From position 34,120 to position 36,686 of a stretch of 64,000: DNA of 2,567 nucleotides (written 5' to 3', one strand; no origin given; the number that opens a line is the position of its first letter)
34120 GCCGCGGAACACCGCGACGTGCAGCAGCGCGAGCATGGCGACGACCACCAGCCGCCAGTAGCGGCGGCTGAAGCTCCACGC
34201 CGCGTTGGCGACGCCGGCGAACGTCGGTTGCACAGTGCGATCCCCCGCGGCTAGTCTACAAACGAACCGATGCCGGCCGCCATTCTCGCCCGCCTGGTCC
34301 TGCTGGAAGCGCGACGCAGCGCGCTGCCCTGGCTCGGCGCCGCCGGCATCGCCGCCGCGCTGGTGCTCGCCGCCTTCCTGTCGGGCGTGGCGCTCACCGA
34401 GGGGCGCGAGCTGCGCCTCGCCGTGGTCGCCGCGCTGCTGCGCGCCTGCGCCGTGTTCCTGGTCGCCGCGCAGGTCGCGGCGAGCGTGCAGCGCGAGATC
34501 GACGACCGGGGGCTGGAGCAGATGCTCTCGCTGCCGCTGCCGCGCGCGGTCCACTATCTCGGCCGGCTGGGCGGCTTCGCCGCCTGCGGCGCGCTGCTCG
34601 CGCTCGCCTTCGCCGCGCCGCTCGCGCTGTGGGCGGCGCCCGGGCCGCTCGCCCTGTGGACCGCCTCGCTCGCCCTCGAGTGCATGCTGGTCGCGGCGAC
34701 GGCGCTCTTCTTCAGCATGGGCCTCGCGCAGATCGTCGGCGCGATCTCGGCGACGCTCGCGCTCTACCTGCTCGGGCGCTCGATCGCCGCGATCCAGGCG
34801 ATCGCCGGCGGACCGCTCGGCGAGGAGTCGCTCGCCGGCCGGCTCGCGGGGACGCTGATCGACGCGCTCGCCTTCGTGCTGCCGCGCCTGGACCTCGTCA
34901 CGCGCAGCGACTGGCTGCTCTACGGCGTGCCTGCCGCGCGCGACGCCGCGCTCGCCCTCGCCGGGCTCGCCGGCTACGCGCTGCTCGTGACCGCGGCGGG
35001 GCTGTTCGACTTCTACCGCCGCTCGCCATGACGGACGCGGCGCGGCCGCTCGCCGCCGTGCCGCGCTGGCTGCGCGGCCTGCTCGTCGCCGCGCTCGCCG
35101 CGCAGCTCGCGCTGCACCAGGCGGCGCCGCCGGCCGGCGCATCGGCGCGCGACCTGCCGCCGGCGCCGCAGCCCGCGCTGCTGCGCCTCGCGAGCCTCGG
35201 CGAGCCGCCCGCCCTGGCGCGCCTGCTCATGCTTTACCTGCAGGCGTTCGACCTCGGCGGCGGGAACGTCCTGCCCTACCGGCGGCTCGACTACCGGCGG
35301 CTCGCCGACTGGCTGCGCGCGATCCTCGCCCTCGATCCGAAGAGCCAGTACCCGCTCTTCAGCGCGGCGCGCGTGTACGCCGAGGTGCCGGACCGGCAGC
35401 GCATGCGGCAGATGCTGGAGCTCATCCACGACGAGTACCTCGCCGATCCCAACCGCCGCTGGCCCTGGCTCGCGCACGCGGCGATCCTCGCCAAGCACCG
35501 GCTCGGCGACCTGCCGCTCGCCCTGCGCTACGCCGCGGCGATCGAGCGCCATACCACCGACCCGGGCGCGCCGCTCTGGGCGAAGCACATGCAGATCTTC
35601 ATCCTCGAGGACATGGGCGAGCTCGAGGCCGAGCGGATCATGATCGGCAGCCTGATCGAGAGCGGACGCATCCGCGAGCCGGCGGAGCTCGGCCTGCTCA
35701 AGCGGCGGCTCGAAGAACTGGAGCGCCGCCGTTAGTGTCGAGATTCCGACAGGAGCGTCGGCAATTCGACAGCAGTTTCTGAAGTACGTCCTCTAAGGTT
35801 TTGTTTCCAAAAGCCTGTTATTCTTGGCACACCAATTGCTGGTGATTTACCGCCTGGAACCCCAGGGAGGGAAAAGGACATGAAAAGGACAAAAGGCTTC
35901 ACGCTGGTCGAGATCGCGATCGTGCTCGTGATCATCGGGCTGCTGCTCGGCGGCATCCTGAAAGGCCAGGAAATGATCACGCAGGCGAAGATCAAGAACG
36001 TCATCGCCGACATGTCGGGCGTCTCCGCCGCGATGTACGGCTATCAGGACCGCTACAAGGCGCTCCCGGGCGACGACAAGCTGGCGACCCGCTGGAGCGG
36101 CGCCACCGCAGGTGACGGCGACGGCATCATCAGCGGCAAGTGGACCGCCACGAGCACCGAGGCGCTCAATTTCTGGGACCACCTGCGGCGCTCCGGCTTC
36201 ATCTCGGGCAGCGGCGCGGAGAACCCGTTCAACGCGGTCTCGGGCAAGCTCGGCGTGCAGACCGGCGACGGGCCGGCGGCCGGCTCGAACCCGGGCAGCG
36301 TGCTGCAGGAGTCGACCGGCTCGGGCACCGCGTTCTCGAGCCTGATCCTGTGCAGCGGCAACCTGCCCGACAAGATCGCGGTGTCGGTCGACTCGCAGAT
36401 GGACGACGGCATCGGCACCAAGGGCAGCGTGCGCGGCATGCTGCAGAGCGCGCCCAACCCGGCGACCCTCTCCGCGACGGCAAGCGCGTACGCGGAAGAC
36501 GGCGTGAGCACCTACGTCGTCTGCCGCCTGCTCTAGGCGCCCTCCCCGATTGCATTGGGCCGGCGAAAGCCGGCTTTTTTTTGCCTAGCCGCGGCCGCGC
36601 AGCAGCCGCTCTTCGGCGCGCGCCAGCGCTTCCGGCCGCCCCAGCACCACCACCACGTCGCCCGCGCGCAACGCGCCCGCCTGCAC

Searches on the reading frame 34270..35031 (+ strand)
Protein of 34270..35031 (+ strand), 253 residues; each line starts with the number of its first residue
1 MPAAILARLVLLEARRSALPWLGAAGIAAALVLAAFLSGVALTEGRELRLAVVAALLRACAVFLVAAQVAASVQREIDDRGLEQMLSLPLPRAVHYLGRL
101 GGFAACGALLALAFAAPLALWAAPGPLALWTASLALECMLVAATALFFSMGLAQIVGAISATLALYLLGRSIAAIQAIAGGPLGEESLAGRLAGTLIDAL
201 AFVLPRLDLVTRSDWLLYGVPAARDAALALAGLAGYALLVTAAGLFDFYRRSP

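Call 6: search_protein_families(library=pfam, proteins=[window:34270-35031:+], max_evalue=0.01)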
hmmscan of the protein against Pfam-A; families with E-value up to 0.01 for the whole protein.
window:34270-35031:+ (253 aa): 1 family
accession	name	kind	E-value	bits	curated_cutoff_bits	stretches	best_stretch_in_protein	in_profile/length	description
PF12698.13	ABC2_membrane_3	-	0.0048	16.5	31.6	1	55-170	166-263/347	ABC-2 family transporter protein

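Call 8: search_protein_families(library=ncbifam, proteins=[window:34270-35031:+], max_evalue=0.01)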
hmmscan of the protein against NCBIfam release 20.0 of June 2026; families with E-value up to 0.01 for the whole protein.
window:34270-35031:+ (253 aa): 0 families

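Call 27: search_protein_families(library=pfam, proteins=[window:34270-35031:+], max_evalue=10)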
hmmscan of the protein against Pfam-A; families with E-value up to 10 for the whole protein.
window:34270-35031:+ (253 aa): 1 family
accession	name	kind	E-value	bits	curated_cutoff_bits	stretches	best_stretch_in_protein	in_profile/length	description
PF12698.13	ABC2_membrane_3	-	0.0048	16.5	31.6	1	55-170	166-263/347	ABC-2 family transporter protein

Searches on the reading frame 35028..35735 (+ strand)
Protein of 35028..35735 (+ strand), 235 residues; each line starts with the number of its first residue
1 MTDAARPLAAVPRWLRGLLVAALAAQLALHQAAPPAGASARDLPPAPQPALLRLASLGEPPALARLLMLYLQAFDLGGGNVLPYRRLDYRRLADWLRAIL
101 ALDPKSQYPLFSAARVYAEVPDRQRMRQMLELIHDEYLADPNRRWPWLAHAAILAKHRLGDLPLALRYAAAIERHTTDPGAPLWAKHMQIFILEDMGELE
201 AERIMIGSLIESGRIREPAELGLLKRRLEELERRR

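Call 6: search_protein_families(library=pfam, proteins=[window:35028-35735:+], max_evalue=0.01)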
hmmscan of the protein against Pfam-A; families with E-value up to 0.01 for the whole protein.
window:35028-35735:+ (235 aa): 0 families

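Call 8: search_protein_families(library=ncbifam, proteins=[window:35028-35735:+], max_evalue=0.01)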
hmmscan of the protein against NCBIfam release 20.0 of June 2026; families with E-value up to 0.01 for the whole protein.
window:35028-35735:+ (235 aa): 0 families

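Call 27: search_protein_families(library=pfam, proteins=[window:35028-35735:+], max_evalue=10)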
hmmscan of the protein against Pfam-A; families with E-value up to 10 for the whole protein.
window:35028-35735:+ (235 aa): 0 families

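Call 96: search_protein_families(library=pfam, alignment_id=A5, max_evalue=10)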
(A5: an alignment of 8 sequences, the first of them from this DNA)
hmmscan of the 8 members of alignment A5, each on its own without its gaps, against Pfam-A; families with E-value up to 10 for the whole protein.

A. member 1, seq(235 aa): 0 families

B. families by the number of members that match (of 8 scanned): 3 families
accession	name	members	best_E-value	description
PF04625.18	DEC-1_N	1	0.079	DEC-1 protein, N-terminal region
PF13431.12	TPR_17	1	0.1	Tetratricopeptide repeat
PF15207.11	TMEM240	1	0.17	TMEM240 family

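Call 98: search_solved_structures(query=A5, max_evalue=10)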
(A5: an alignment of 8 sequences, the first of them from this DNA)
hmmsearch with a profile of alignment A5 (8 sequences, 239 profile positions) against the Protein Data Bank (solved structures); distinct sequences matched with E-value up to 10: 21.
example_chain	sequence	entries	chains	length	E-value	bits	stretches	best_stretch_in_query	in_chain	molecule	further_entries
9qhb_A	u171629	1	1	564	1.8e-12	50.5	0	83-108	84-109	Engineered tetratricopeptide repeat protein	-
9qhc_A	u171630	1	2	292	1.4e-08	37.7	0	83-108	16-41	Engineered tetratricopeptide repeat protein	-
8bu0_A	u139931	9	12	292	2.3e-08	37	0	83-108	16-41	Consensus tetratricopeptide repeat protein | Crystal structure of an 8-repeat consensus TPR superhelix with Zinc. | Monomer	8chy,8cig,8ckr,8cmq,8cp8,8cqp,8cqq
2fo7_A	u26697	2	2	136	2.5e-05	27.1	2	83-108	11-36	SYNTHETIC CONSENSUS TPR PROTEIN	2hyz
8ch0_A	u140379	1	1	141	3.5e-05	26.7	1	83-108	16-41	Consensus tetratricopeptide repeat protein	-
7obi_A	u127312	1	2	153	0.00023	23.9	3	85-142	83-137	CTPR-rv4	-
2avp_A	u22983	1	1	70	0.0076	19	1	83-108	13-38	synthetic consensus TPR protein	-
9gzg_A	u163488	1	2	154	0.014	18.1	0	85-107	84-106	Engineered CTPR protein with glutamic acids for conductivity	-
3kd7_A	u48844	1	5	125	0.03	17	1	83-147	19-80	CTPR390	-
6gnv_A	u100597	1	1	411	0.25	14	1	21-77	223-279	Glycylpeptide N-tetradecanoyltransferase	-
1na0_A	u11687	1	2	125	0.33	13.6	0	83-144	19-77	designed protein CTPR3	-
4c7h_A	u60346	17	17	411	0.42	13.3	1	25-77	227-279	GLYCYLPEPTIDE N-TETRADECANOYLTRANSFERASE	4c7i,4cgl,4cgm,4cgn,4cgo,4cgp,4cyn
6tw7_AAA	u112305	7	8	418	0.43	13.2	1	25-77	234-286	Glycylpeptide N-tetradecanoyltransferase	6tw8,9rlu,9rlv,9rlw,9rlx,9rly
6qd9_A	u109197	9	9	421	0.44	13.2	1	25-77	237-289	Glycylpeptide N-tetradecanoyltransferase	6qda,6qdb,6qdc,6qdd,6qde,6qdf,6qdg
6omk_A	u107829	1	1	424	0.44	13.2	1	25-77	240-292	Glycylpeptide N-tetradecanoyltransferase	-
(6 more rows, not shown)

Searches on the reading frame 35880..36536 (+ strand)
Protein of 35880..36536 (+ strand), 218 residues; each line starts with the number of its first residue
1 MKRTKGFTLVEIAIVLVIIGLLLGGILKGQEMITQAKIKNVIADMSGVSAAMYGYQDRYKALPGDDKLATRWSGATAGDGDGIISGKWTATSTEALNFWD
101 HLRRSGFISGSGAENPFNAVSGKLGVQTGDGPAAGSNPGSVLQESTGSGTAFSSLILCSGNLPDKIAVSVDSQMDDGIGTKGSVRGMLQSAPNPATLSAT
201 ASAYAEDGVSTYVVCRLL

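Call 6: search_protein_families(library=pfam, proteins=[window:35880-36536:+], max_evalue=0.01)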
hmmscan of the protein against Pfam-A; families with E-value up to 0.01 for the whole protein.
window:35880-36536:+ (218 aa): 1 family
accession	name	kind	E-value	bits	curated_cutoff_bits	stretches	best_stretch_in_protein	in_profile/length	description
PF07963.17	N_methyl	-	5.9e-07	29.3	21.2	1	1-27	1-27/27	Prokaryotic N-terminal methylation motif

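Call 8: search_protein_families(library=ncbifam, proteins=[window:35880-36536:+], max_evalue=0.01)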
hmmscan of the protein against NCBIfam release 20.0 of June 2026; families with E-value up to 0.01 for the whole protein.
window:35880-36536:+ (218 aa): 5 families
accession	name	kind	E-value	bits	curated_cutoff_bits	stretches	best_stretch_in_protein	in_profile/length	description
TIGR01710.1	typeII_sec_gspG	equivalog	1.4e-06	28.3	88.85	1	5-64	1-61/134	type II secretion system major pseudopilin GspG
TIGR02532.1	IV_pilin_GFxxxE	domain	5.8e-05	22.8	16.3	1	5-26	2-23/24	prepilin-type N-terminal cleavage/methylation domain-containing protein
TIGR01708.2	typeII_sec_gspH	equivalog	0.0001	22.3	80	1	5-27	2-24/169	type II secretion system minor pseudopilin GspH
NF040999.1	pilin_ComGC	equivalog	0.0013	18.9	75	1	5-23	2-20/84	competence type IV pilus major pilin ComGC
NF041775.1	typeIV_PilA_Myxo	equivalog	0.006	16.6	400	0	3-60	9-70/214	type IV pilin protein PilA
